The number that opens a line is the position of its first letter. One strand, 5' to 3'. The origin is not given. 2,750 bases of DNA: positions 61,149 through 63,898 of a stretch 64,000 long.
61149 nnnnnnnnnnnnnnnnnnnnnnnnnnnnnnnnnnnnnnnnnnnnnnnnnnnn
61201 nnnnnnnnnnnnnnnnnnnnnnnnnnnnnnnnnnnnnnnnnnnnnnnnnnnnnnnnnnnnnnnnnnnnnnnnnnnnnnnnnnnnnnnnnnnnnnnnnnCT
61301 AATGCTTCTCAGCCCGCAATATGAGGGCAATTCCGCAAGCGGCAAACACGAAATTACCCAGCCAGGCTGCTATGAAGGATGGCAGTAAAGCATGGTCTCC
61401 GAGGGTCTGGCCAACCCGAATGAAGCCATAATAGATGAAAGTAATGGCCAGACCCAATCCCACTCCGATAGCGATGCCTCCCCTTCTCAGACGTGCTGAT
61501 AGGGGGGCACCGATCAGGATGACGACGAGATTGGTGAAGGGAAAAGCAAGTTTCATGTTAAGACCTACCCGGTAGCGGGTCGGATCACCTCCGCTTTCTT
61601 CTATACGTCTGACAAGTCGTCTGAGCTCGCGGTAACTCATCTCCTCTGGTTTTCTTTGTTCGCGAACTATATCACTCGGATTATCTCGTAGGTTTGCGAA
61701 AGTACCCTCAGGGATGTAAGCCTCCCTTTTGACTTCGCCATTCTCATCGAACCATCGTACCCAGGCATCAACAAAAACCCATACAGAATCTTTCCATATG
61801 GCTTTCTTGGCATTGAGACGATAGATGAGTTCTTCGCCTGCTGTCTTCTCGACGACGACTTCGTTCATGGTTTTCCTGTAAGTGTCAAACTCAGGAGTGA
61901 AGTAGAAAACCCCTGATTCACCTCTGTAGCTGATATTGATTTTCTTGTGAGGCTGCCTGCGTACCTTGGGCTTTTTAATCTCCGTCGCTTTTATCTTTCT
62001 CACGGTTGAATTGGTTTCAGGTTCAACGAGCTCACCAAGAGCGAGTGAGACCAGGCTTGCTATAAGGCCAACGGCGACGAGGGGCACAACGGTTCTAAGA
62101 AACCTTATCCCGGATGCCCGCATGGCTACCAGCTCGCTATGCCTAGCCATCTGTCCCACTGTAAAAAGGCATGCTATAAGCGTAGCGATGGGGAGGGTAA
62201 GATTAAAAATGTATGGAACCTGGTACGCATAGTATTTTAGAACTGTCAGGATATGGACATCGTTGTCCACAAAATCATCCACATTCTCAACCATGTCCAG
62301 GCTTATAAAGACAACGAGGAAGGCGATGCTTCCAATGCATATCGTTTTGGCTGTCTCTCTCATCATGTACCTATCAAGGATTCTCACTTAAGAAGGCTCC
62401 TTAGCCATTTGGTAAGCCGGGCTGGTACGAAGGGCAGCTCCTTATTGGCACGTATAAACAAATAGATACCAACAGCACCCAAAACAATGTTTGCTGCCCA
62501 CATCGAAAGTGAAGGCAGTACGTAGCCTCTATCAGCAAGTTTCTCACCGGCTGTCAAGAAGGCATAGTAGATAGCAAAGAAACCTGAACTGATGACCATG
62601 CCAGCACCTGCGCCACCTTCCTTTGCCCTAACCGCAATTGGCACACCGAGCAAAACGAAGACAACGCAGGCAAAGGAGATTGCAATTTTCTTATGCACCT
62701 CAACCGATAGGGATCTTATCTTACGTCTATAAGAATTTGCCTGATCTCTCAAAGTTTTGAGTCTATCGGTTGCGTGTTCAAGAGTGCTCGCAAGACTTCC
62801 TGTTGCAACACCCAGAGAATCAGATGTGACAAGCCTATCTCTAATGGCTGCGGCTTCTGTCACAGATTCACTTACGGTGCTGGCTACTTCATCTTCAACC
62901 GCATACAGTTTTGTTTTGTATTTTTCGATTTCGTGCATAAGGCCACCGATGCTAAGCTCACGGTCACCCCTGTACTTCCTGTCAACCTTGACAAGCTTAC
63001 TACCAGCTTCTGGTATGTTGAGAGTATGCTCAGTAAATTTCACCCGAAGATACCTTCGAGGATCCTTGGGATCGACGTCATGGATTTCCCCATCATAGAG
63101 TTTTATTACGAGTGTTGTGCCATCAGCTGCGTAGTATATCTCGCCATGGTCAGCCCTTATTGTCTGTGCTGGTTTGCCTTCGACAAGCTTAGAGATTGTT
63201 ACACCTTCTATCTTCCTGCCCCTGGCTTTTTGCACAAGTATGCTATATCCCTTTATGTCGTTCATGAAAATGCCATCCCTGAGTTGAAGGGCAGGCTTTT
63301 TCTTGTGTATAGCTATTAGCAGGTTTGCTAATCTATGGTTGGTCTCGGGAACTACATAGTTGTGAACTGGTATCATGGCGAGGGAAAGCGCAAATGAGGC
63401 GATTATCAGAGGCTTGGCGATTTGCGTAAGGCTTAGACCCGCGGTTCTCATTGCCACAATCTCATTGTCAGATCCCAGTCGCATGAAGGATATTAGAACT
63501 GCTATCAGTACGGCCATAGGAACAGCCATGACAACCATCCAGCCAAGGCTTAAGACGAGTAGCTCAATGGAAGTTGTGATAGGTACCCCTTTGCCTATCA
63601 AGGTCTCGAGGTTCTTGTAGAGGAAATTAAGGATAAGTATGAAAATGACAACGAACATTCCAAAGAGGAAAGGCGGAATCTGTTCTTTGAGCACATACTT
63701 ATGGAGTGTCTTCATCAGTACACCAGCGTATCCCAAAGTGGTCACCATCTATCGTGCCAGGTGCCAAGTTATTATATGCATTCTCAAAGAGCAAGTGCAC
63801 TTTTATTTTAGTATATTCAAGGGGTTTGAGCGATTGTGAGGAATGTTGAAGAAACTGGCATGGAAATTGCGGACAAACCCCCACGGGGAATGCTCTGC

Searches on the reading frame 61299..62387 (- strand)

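Call 39: search_protein_families(library=pfam, proteins=[window:61299-62387:-], max_evalue=0.00001)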
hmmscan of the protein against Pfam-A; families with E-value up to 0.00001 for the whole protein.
window:61299-62387:- (362 aa): 1 family
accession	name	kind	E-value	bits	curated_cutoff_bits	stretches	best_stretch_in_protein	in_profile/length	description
PF03739.19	LptF_LptG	-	1.3e-81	274.8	27.9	1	6-358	1-353/353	Lipopolysaccharide export system permease LptF/LptG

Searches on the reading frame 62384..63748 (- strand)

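Call 39: search_protein_families(library=pfam, proteins=[window:62384-63748:-], max_evalue=0.00001)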
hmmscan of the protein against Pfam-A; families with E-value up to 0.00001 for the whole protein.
window:62384-63748:- (454 aa): 1 family
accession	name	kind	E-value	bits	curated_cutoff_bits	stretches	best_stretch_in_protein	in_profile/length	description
PF03739.19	LptF_LptG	-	4.3e-79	266.5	27.9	1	17-433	1-353/353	Lipopolysaccharide export system permease LptF/LptG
